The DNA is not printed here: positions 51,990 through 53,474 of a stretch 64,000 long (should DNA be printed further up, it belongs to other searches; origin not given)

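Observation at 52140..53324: DegT-family enzyme with His in place of the PLP-binding Lys: signature of NDP-4-keto-6-deoxyhexose 3-dehydrases (3,6-dideoxyhexose pathway)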

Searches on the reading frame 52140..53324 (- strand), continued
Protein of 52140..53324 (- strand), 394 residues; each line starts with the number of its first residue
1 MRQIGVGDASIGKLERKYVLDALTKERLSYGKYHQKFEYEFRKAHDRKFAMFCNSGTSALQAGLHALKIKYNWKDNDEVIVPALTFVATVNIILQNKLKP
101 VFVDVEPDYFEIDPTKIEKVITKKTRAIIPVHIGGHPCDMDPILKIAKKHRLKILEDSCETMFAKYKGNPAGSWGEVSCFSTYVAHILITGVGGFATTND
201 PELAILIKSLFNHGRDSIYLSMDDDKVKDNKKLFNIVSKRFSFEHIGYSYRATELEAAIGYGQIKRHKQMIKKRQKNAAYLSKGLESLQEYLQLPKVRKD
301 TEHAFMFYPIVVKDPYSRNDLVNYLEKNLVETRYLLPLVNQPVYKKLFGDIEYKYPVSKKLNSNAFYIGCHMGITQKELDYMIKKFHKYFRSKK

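Call 16: find_encoding_contigs(protein=P0110, flank=10000, max_places=2)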
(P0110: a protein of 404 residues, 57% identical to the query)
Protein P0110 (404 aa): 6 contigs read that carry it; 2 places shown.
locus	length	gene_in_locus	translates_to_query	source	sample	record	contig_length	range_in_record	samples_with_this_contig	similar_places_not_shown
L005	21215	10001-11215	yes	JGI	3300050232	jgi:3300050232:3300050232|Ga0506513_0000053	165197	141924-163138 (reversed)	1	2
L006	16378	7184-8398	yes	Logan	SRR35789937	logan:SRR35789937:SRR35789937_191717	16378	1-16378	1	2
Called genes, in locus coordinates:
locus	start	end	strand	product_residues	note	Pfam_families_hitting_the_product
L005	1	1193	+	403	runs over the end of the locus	PF28597:T2SSF_N, PF00482:T2SSF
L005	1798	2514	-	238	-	-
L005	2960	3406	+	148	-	PF07963:N_methyl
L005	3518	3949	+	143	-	PF07963:N_methyl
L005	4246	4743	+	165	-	PF00515:TPR_1 (faint), PF03704:BTAD (faint), PF07719:TPR_2 (faint), PF13424:TPR_12 (faint), PF23914:TPR_CcmH_CycH (faint), PF13432:TPR_16 (weak), PF14559:TPR_19 (weak), PF13432:TPR_16 (weak), +7 more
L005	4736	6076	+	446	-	PF04932:Wzy_C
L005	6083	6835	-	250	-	PF03141:Methyltransf_29 (weak), PF13489:Methyltransf_23, PF07021:MetW, PF13649:Methyltransf_25, PF13847:Methyltransf_31, PF08241:Methyltransf_11, PF08242:Methyltransf_12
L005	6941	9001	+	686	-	PF04932:Wzy_C, PF07719:TPR_2 (faint), PF13176:TPR_7 (faint), PF13428:TPR_14 (faint), PF13431:TPR_17 (faint), PF14559:TPR_19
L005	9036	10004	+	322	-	PF01073:3Beta_HSD (weak), PF01370:Epimerase, PF02719:Polysacc_synt_2, PF04321:RmlD_sub_bind (weak), PF16363:GDP_Man_Dehyd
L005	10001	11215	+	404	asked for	PF00155:Aminotran_1_2 (faint), PF01041:DegT_DnrJ_EryC1, PF01053:Cys_Met_Meta_PP (weak), PF01212:Beta_elim_lyase (weak), PF00266:Aminotran_5 (weak)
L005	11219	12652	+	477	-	PF01943:Polysacc_synt, PF13440:Polysacc_synt_3, PF03023:MurJ (weak)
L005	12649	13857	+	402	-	PF13439:Glyco_transf_4, PF13579:Glyco_trans_4_4, PF00534:Glycos_transf_1, PF13692:Glyco_trans_1_4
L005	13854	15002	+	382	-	PF13439:Glyco_transf_4, PF20706:GT4-conflict, PF00534:Glycos_transf_1, PF13692:Glyco_trans_1_4, PF13524:Glyco_trans_1_2 (weak)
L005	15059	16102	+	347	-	PF13439:Glyco_transf_4, PF20706:GT4-conflict, PF00534:Glycos_transf_1, PF13692:Glyco_trans_1_4, PF13524:Glyco_trans_1_2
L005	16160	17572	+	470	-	PF13727:CoA_binding_3, PF02397:Bac_transf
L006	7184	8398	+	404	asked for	PF00155:Aminotran_1_2 (faint), PF01041:DegT_DnrJ_EryC1, PF01053:Cys_Met_Meta_PP (weak), PF01212:Beta_elim_lyase (weak), PF00266:Aminotran_5 (weak)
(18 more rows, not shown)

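Call 19: find_related_loci(query=A1, collection=genome_contigs, flank=10000)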
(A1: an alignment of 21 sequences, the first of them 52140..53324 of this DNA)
Query A1 (394 aa) in genome_contigs; peptide patterns used: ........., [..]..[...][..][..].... (x = any residue, [..] = any of these).
260 stretches matched a pattern; 231 encode a relative of the query (tblastn E <= 1e-3); the best 80 are kept; 80 distinct loci.
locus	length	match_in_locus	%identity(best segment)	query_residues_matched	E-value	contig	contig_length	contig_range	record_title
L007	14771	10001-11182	93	1-394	0e+0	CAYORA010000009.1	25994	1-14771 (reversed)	MAG TPA_asm: uncultured Gammaproteobacteria bacterium isolate SRP170004_co1_164 genome assembly, contig: NODE_2787_lengt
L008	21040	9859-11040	84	1-394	0e+0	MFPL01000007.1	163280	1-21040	MAG: Candidatus Levybacteria bacterium RIFCSPLOWO2_12_FULL_41_12 rifcsplowo2_12_scaffold_280, whole genome shotgun seque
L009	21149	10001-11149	64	3-383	3e-174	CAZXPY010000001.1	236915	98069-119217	MAG TPA_asm: uncultured Gammaproteobacteria bacterium isolate binchicken_co134_1330 genome assembly, contig: NODE_115_le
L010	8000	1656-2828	62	3-393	3e-173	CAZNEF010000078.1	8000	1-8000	MAG TPA_asm: uncultured Candidatus Saccharibacteria bacterium isolate binchicken_co203_88 genome assembly, contig: k141_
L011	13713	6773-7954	61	2-394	1e-171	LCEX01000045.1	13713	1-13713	MAG: Candidatus Gottesmanbacteria bacterium GW2011_GWC1_43_10 UV55_C0045, whole genome shotgun sequence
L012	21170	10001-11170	59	2-390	9e-172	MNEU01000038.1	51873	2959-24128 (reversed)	MAG: Armatimonadetes bacterium 13_1_40CM_64_14 13_1_40cm_scaffold_7, whole genome shotgun sequence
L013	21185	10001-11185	61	2-394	5e-172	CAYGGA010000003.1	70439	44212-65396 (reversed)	MAG TPA_asm: uncultured Gammaproteobacteria bacterium isolate ERP113451_co3_23 genome assembly, contig: NODE_152_length_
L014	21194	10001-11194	61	2-393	1e-171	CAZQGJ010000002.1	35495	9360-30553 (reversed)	MAG TPA_asm: uncultured Candidatus Saccharibacteria bacterium isolate SRP178908_co1_28 genome assembly, contig: NODE_662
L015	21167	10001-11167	63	3-390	1e-170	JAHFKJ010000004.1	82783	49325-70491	MAG: Candidatus Gottesmanbacteria bacterium isolate nzgw407 NODE_346_length_82784_cov_3.881846, whole genome shotgun seq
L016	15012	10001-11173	60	3-393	5e-170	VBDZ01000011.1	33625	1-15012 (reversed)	MAG: Chloroflexi bacterium isolate CF_13 14_1009_09_30cm_scaffold_657, whole genome shotgun sequence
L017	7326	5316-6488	57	1-390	3e-169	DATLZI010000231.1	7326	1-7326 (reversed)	MAG TPA_asm: bacterium isolate SMAG_U13294 k141_495712, whole genome shotgun sequence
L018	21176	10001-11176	59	3-393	2e-168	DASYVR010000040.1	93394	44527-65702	MAG TPA_asm: Candidatus Dormiibacterota bacterium isolate SMAG_U6259 k141_264019, whole genome shotgun sequence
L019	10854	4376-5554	58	2-394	2e-167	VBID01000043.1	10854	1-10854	MAG: Chloroflexi bacterium isolate CF_121 14_0927_12_40cm_scaffold_5133, whole genome shotgun sequence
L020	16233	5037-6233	61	2-394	2e-166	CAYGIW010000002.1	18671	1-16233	MAG TPA_asm: uncultured Candidatus Saccharibacteria bacterium isolate ERP113451_co1_95 genome assembly, contig: NODE_344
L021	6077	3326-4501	58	2-393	1e-167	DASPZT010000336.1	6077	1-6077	MAG TPA_asm: Candidatus Limnocylindria bacterium isolate SMAG_U11626 k141_1810079, whole genome shotgun sequence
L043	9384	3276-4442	55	3-393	3e-151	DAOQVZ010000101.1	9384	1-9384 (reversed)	MAG TPA_asm: bacterium isolate AMR_MDS_1075 NODE_8178_length_9384_cov_4.744453, whole genome shotgun sequence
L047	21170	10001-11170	54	3-393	1e-150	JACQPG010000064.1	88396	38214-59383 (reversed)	MAG: Elusimicrobia bacterium isolate NC_groundwater_1301_Ag_S-0.2um_62_34 S_p2_S4_coassembly_k141_1627354, whole genome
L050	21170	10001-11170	56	2-392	4e-150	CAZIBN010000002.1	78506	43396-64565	MAG TPA_asm: uncultured Elusimicrobia sp. isolate binchicken_co186_163 genome assembly, contig: NODE_225_length_78506_co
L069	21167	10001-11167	54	2-391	6e-148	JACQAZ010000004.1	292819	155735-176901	MAG: Elusimicrobia bacterium isolate NC_groundwater_929_Pr1_S-0.2um_66_27 Montesol18-Sp2_coassembly_scaffold_162487, who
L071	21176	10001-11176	54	2-394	1e-147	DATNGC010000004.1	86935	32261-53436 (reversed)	MAG TPA_asm: Elusimicrobiota bacterium isolate SMAG_U11311 k141_315799, whole genome shotgun sequence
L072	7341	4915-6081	54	4-393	2e-147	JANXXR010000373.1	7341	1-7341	MAG: Deltaproteobacteria bacterium isolate GL140_3_metabat_160_sub GL140_3_k141_1291479, whole genome shotgun sequence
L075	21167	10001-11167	53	4-393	5e-147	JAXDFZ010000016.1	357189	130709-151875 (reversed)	MAG: Blastocatellia bacterium isolate BP_49 scaffold_1489059, whole genome shotgun sequence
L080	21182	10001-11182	54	3-391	4e-147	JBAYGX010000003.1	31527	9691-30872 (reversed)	MAG: Candidatus Gracilibacteria bacterium isolate SO_2016_GW1_135 scaffold02567_OW334_2016, whole genome shotgun sequenc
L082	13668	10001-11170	57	4-394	9e-147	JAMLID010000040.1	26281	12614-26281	MAG: Oligoflexia bacterium isolate ACE_NR_PROT1 ACE_NR_PROT1_40, whole genome shotgun sequence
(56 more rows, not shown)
